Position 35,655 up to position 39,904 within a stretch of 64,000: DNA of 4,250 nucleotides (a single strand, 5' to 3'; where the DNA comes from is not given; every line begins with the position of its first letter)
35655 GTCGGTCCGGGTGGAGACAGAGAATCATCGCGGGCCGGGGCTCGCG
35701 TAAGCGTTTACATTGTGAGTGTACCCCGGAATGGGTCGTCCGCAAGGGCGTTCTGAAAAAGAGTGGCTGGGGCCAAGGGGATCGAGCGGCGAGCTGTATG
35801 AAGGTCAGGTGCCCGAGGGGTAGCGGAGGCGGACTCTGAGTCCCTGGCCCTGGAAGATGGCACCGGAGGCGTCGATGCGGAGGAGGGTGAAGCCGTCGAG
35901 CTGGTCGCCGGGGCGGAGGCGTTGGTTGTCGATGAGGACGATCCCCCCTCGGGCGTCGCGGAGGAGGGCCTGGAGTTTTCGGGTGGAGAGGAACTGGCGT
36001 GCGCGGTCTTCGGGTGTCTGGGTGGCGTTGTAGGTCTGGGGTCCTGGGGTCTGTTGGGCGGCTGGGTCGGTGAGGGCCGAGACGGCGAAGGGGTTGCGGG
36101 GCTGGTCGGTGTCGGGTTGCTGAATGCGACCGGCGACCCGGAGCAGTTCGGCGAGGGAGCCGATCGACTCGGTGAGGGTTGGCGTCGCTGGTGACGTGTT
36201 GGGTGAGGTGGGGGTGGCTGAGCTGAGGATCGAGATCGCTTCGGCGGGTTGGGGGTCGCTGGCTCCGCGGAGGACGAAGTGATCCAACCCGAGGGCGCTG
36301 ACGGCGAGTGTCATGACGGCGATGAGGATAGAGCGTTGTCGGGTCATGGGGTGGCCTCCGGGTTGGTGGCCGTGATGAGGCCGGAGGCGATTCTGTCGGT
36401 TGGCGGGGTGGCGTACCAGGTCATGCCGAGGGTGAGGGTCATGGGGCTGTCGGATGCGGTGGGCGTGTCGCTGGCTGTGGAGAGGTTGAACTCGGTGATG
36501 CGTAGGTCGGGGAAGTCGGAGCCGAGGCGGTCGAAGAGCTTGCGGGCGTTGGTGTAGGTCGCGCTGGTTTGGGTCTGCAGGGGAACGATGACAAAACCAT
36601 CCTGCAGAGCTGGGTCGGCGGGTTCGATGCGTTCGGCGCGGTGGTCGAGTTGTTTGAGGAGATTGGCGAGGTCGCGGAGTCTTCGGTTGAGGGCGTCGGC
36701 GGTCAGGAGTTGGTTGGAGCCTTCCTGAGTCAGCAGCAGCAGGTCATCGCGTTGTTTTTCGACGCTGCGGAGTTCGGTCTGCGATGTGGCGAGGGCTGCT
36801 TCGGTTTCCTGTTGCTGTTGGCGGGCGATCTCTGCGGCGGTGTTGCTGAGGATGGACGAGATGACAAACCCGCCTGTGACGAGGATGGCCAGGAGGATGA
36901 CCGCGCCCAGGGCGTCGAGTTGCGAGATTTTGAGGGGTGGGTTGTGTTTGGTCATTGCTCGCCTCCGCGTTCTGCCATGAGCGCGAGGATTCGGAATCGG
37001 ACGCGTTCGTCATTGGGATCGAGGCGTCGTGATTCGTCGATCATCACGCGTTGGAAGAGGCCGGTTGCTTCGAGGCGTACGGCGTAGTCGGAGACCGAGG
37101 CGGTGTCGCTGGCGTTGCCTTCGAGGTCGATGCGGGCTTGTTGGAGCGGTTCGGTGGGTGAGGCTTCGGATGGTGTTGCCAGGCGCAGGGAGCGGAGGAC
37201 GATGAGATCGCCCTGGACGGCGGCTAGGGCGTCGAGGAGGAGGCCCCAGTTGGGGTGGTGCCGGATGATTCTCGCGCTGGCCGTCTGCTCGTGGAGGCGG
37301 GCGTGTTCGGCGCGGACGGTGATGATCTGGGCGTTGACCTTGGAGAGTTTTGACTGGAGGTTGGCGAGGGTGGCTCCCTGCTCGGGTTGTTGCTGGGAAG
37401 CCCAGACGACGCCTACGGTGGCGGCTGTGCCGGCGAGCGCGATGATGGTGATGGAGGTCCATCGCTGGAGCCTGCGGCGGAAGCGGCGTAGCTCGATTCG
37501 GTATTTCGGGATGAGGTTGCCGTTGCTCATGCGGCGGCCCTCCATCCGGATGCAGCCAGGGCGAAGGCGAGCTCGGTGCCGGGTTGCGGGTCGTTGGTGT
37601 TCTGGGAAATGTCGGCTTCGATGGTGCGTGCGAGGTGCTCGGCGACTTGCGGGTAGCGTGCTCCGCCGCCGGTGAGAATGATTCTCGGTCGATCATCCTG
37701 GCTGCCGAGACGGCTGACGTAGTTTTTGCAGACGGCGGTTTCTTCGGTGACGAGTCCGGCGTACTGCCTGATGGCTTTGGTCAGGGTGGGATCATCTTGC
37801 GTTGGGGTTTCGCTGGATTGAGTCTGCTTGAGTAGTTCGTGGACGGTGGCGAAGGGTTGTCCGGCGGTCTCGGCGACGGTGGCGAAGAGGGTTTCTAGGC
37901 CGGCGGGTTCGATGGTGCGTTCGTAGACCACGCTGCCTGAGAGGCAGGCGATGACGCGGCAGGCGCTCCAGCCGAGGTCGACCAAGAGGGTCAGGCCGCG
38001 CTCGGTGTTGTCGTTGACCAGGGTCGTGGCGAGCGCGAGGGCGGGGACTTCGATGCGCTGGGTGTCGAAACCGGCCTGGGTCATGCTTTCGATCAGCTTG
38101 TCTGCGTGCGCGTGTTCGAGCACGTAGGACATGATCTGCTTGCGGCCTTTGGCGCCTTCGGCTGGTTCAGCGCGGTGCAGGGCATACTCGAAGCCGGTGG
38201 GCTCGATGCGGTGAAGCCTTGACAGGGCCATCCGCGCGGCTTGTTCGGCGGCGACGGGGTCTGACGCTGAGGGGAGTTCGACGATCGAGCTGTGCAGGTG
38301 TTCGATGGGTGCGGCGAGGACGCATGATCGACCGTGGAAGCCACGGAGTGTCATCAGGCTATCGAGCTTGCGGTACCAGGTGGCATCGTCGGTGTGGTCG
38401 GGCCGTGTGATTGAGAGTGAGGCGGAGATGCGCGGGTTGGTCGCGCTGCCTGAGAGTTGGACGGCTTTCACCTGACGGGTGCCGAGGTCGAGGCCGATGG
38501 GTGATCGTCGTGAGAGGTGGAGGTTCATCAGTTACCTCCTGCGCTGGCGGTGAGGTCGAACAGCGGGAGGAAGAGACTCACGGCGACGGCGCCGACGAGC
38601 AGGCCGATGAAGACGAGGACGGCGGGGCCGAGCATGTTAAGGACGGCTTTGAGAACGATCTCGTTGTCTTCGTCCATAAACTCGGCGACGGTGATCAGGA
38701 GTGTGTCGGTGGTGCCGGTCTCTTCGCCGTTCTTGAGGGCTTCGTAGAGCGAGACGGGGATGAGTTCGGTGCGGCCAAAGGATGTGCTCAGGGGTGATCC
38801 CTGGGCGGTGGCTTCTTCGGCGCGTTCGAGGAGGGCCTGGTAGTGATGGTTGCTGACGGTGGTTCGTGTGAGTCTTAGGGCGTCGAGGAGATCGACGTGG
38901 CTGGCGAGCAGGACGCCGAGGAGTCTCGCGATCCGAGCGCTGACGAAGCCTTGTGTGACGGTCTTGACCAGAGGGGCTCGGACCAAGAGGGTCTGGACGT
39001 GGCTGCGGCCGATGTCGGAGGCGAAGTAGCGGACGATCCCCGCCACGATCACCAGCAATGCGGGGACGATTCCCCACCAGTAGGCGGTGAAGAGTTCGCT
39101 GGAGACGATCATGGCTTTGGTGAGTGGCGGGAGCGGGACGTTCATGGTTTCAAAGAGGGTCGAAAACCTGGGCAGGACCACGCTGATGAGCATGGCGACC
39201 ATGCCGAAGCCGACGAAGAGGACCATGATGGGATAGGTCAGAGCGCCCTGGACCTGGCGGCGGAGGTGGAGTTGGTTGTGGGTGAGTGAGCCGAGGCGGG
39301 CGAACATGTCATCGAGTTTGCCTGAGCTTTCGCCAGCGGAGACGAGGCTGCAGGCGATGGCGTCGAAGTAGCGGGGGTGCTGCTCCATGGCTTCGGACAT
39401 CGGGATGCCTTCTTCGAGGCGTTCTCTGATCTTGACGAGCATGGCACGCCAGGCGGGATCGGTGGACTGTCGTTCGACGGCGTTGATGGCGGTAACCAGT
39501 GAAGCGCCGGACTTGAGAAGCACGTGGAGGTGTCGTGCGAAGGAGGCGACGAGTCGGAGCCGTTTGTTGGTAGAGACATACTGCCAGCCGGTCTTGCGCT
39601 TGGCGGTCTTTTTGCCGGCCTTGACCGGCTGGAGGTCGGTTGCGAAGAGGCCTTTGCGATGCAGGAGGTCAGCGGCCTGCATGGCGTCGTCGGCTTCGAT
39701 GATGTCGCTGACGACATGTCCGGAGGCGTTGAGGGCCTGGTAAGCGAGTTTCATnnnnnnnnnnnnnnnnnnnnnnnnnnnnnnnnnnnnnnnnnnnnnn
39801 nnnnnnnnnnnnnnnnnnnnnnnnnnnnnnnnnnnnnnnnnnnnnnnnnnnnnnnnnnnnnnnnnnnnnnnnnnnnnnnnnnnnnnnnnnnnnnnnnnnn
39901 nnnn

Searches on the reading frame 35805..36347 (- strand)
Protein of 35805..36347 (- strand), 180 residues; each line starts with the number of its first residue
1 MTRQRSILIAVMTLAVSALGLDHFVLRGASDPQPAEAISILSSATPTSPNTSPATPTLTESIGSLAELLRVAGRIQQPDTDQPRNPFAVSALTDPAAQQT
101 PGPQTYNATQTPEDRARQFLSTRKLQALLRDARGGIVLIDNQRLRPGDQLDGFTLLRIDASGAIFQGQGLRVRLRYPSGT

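Call 10: search_protein_families(library=pfam, proteins=[window:35805-36347:-], max_evalue=0.001)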
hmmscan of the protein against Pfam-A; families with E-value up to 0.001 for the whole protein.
window:35805-36347:- (180 aa): 1 family
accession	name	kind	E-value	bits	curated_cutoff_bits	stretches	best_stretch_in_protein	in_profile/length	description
PF16537.11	T2SSB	-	7.7e-06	25.9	28.4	1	133-174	16-58/60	Type II secretion system protein B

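Call 50: search_protein_families(library=ncbifam, proteins=[window:35805-36347:-], max_evalue=0.001)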
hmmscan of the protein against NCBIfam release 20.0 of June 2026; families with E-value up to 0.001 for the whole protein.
window:35805-36347:- (180 aa): 0 families

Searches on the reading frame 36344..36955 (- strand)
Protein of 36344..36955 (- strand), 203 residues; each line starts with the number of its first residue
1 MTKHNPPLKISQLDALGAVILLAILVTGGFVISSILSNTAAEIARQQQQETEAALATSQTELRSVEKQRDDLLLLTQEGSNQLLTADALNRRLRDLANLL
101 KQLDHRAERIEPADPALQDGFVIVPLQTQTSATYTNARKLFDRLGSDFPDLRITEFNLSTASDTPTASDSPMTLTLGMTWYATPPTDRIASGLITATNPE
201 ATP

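Call 10: search_protein_families(library=pfam, proteins=[window:36344-36955:-], max_evalue=0.001)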
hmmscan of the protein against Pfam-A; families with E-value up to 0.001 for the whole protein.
window:36344-36955:- (203 aa): 0 families

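Call 19: search_protein_families(library=pfam, proteins=[window:36344-36955:-], max_evalue=1)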
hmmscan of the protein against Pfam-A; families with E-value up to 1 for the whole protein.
window:36344-36955:- (203 aa): 3 families
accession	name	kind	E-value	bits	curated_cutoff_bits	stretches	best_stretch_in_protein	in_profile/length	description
PF13721.11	SecD-TM1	-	0.0096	16.8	30.5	1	38-95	40-97/103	SecD export protein N-terminal TM region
PF14163.11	SieB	-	0.078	13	26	1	17-78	32-81/147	Super-infection exclusion protein B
PF04350.18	PilO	-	0.082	13.5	22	1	46-146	6-109/145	Pilus assembly protein, PilO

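Call 50: search_protein_families(library=ncbifam, proteins=[window:36344-36955:-], max_evalue=0.001)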
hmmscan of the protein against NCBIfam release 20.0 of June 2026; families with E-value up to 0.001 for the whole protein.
window:36344-36955:- (203 aa): 1 family
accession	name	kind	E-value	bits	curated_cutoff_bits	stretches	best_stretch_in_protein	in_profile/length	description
NF040576.1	T2SS_GspM_XpsM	equivalog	3.2e-05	23.7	60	1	15-178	7-174/180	type II secretion system protein GspM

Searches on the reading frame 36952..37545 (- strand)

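Call 10: search_protein_families(library=pfam, proteins=[window:36952-37545:-], max_evalue=0.001)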
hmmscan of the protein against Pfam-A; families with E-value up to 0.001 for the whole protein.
window:36952-37545:- (197 aa): 1 family
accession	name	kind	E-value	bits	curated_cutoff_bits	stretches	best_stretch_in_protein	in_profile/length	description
PF05137.18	PilN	-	7.6e-06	26.3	22.8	1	103-186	2-74/78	Fimbrial assembly protein (PilN)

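Call 50: search_protein_families(library=ncbifam, proteins=[window:36952-37545:-], max_evalue=0.001)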
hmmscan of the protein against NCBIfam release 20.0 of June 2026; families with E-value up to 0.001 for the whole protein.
window:36952-37545:- (197 aa): 0 families

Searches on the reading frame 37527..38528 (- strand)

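Call 10: search_protein_families(library=pfam, proteins=[window:37527-38528:-], max_evalue=0.001)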
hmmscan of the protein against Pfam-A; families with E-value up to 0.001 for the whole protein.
window:37527-38528:- (333 aa): 0 families

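Call 19: search_protein_families(library=pfam, proteins=[window:37527-38528:-], max_evalue=1)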
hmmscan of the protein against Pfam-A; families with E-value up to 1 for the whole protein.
window:37527-38528:- (333 aa): 3 families
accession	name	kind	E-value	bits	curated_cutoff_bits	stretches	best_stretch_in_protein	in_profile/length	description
PF22552.1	TY-Chap3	-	0.0054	17.9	27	0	274-331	14-77/117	T3SS (YopN, CesT) and YbjN peptide-binding chaperone 3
PF11104.14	PilM_2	-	0.052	12.9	27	0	166-223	169-224/340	Type IV pilus assembly protein PilM;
PF18556.6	TetR_C_35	-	0.07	13.8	26.7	0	76-103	56-83/105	Bacterial Tetracyclin repressor, C-terminal domain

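Call 50: search_protein_families(library=ncbifam, proteins=[window:37527-38528:-], max_evalue=0.001)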
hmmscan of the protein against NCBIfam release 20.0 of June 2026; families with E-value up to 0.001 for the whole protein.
window:37527-38528:- (333 aa): 3 families
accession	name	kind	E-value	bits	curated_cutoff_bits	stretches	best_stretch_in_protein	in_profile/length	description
TIGR01175.1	pilM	subfamily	3.3e-08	32.9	133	1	8-301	3-304/348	type IV pilus assembly protein PilM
NF045709.1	Amuc_1101_fam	equivalog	3.8e-05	22.7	650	1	142-307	141-312/608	Amuc_1101 family PilM-like pilus complex protein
TIGR01174.1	ftsA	equivalog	0.00012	21.3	175.85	0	139-210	157-228/371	cell division protein FtsA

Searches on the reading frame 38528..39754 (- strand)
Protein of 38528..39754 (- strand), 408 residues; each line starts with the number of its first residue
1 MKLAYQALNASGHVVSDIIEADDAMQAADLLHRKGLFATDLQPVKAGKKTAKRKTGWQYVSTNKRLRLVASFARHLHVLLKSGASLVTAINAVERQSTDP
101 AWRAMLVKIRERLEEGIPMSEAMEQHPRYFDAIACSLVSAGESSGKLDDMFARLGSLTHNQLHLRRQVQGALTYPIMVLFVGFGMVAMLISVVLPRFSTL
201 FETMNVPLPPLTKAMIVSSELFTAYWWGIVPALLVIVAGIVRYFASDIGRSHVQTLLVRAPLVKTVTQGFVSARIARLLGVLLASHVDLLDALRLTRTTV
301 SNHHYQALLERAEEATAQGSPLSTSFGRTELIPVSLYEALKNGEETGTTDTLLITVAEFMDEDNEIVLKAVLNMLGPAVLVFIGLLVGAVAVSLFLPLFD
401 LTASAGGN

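Call 10: search_protein_families(library=pfam, proteins=[window:38528-39754:-], max_evalue=0.001)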
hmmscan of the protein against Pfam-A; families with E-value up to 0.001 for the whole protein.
window:38528-39754:- (408 aa): 1 family
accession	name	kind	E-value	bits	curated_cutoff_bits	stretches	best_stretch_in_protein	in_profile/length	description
PF00482.28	T2SSF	-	1.5e-51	174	25.2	2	72-195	1-125/125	Type II secretion system (T2SS), protein F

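Call 50: search_protein_families(library=ncbifam, proteins=[window:38528-39754:-], max_evalue=0.001)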
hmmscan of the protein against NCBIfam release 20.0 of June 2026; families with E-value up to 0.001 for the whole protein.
window:38528-39754:- (408 aa): 6 families
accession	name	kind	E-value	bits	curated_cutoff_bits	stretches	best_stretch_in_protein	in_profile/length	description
TIGR02120.1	GspF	equivalog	2.8e-91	306.8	424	1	4-402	2-398/401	type II secretion system inner membrane protein GspF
NF052607.1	T4PiliAsmPilCThrm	equivalog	2.2e-76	257.5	700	1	4-401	5-400/406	type IV pilus assembly protein PilC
NF007861.0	PRK10573.1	equivalog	2.5e-66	224.4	401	1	5-403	9-396/401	protein transport protein HofC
NF052606.1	T4PiliAsmPilCMyx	equivalog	1.5e-61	208.5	700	1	20-402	39-415/419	type IV pilus assembly protein PilC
NF047826.1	T3SSXpsF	equivalog_domain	2.1e-53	181.6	650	1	4-406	5-405/405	type II secretion system protein XpsF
NF041012.2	T4P_ComGB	equivalog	8.3e-43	147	240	1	71-401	5-330/332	competence type IV pilus assembly protein ComGB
